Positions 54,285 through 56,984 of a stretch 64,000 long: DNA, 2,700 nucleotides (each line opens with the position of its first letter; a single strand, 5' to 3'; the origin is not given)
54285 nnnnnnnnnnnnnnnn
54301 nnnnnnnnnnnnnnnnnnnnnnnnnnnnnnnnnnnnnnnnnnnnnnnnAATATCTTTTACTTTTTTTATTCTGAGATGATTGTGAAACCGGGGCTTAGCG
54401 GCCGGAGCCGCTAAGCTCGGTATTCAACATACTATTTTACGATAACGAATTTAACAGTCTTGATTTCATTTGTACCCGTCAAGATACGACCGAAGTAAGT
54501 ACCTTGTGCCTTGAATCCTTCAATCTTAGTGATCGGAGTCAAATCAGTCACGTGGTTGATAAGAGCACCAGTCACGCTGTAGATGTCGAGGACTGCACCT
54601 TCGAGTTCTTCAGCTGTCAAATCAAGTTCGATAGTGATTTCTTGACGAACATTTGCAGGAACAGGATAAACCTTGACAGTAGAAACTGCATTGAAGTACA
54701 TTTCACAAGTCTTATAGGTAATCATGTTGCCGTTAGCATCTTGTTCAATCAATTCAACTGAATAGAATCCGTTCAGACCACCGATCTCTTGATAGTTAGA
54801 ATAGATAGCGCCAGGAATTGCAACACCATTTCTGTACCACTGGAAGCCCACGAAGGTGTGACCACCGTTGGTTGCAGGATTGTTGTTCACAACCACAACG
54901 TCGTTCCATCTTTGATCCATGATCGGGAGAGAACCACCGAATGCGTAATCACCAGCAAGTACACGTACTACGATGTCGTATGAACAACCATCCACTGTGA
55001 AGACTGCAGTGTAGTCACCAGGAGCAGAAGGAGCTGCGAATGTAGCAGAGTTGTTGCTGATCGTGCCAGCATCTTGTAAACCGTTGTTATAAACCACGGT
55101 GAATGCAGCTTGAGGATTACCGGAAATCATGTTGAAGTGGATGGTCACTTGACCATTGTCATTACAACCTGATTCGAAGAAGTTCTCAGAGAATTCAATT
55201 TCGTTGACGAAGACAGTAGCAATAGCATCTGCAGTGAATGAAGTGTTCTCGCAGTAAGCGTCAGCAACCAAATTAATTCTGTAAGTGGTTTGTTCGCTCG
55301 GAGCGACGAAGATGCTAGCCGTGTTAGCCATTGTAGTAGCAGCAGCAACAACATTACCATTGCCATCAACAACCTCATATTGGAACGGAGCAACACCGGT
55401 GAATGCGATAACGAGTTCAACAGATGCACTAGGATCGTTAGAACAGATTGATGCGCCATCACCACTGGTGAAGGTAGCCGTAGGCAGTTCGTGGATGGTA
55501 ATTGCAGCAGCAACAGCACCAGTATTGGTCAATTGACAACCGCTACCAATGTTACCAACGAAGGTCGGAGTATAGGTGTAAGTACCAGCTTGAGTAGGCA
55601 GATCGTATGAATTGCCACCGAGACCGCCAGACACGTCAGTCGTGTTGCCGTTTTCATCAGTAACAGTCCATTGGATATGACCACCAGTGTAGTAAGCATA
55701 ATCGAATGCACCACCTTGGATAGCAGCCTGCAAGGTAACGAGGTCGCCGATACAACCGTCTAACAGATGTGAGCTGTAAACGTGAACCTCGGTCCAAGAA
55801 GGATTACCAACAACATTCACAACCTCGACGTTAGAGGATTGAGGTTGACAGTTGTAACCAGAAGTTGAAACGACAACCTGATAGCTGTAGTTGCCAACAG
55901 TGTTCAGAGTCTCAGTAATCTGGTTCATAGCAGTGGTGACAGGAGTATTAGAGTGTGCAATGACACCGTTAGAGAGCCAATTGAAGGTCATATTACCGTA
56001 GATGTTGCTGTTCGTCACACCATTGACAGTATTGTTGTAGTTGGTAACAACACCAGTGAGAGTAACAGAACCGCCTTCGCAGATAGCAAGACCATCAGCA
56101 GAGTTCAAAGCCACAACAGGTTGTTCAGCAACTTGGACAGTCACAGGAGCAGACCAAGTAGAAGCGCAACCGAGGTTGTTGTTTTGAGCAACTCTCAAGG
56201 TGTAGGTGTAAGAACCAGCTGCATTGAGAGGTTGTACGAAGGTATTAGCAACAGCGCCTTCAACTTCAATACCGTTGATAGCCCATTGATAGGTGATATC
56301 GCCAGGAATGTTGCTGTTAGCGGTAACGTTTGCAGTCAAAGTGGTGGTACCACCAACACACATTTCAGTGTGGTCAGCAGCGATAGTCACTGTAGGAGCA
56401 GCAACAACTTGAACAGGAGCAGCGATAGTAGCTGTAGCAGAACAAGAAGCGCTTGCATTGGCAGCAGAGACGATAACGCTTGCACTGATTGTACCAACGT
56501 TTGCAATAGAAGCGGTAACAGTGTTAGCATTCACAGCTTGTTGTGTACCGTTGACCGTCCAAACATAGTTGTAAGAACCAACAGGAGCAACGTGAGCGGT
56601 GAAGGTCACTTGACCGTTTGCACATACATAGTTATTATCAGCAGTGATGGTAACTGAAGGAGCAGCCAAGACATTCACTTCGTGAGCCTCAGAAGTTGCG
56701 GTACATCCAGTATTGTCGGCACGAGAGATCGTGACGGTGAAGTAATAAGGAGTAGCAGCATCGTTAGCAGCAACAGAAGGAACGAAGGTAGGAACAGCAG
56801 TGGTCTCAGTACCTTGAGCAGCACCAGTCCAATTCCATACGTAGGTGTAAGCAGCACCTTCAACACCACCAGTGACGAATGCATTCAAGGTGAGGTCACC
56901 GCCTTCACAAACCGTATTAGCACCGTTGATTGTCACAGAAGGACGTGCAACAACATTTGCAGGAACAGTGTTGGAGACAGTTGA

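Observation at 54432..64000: A T9SS-exported surface protein of more than 3188 aa built from about three dozen Cys-bracketed Ig-like modules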

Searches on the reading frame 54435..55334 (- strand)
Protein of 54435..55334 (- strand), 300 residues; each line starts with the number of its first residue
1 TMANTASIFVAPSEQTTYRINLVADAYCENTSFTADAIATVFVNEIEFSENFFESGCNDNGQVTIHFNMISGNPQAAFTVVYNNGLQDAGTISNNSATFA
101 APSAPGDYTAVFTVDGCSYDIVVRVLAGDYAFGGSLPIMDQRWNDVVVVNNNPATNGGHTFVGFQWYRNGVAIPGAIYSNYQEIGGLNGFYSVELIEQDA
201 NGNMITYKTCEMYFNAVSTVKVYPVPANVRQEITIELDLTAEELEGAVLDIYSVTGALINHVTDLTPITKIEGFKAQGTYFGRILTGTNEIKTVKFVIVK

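Call 10: search_protein_families(library=pfam, proteins=[window:54435-55334:-], max_evalue=1)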
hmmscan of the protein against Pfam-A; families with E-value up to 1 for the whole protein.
window:54435-55334:- (300 aa): 2 families
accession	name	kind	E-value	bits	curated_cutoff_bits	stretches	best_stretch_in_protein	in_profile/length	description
PF18962.6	Por_Secre_tail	-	0.0016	19.1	27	1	222-298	1-75/75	Secretion system C-terminal sorting domain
PF08329.16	ChitinaseA_N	-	0.16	12.1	21.2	1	58-126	35-106/133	Chitinase A, N-terminal domain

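Call 11: search_protein_families(library=ncbifam, proteins=[window:54435-55334:-], max_evalue=1)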
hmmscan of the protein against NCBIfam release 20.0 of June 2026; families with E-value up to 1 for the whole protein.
window:54435-55334:- (300 aa): 1 family
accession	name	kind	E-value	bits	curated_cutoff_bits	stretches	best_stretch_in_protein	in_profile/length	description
TIGR04183.1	Por_Secre_tail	domain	5.4e-06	26.3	23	1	222-298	1-71/72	T9SS type A sorting domain-containing protein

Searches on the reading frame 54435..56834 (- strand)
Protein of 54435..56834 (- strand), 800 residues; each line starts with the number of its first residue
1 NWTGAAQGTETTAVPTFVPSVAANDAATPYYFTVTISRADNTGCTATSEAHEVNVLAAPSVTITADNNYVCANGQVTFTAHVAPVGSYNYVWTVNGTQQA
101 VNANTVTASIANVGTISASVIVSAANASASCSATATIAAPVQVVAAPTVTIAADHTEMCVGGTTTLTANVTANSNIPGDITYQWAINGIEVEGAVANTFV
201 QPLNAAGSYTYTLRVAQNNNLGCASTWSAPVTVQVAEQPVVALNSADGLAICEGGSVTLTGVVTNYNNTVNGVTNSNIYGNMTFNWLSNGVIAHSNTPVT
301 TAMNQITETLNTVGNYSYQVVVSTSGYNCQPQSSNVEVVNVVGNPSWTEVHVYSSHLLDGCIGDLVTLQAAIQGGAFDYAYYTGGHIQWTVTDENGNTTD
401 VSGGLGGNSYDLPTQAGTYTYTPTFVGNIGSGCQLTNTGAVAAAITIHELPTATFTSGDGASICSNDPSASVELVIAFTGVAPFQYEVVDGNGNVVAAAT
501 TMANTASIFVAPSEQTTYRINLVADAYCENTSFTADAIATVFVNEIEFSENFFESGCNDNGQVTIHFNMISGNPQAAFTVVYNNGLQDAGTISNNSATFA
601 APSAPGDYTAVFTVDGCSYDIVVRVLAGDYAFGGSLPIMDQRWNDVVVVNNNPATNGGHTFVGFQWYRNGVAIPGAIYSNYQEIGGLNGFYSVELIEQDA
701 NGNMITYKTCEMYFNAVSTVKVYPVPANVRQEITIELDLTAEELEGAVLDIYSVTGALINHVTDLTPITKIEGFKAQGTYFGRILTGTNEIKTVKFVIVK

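Call 25: find_related_loci(query=window:54435-56834:-, collection=genome_contigs, flank=3000)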
Query window:54435-56834:- (800 aa) in genome_contigs; peptide patterns used: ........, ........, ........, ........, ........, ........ (x = any residue, [..] = any of these).
33 stretches matched a pattern; 9 encode a relative of the query (tblastn E <= 1e-3); 9 distinct loci.
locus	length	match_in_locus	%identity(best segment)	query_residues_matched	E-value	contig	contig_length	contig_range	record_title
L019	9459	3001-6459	77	1-800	0e+0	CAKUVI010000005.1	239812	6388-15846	MAG: uncultured Bacteroidales bacterium isolate REFINED_METABAT215_TOP10_CONTIGS_1500_ASSEMBLY_K77_MERGED__Hadza_MoBio_h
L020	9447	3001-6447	76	2-800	0e+0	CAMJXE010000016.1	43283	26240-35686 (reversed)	MAG: uncultured Bacteroidales bacterium isolate SRR12081301_bin.36_metaWRAP_v1.3_MAG genome assembly, contig: ERZ1228976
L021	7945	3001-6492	76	2-800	0e+0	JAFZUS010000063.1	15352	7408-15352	MAG: Prevotella sp. isolate RGIG8115 Water_buffalos_Rumen-3__c520627, whole genome shotgun sequence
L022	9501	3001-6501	76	2-800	0e+0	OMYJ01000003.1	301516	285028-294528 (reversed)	uncultured Bacteroidales bacterium isolate RUG083 genome assembly, contig: scaffold_3, whole genome shotgun sequence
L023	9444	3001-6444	75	1-800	0e+0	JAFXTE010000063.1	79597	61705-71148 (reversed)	MAG: Bacteroidales bacterium isolate RGIG6723 Sheep_Rumen-2__c2812, whole genome shotgun sequence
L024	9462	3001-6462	70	2-800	0e+0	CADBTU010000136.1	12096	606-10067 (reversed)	MAG: uncultured Bacteroidetes bacterium isolate RUG14289 genome assembly, contig: RUG14289_asm_136, whole genome shotgun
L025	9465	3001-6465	78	1-800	0e+0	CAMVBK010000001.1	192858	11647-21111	MAG TPA_asm: uncultured Bacteroidales bacterium isolate SRR8387716_bin.108_metaWRAP_v1.3_MAG genome assembly, contig: ER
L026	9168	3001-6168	77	2-800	0e+0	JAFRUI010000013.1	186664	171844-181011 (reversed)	MAG: Bacteroidales bacterium isolate RGIG2805 Goat_Omasum-6__c523, whole genome shotgun sequence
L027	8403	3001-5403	67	1-800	0e+0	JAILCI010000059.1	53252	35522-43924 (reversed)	MAG: Bacteroidales bacterium isolate RUI581 k141_14899495_flag=0_multi=72.9729_len=53252, whole genome shotgun sequence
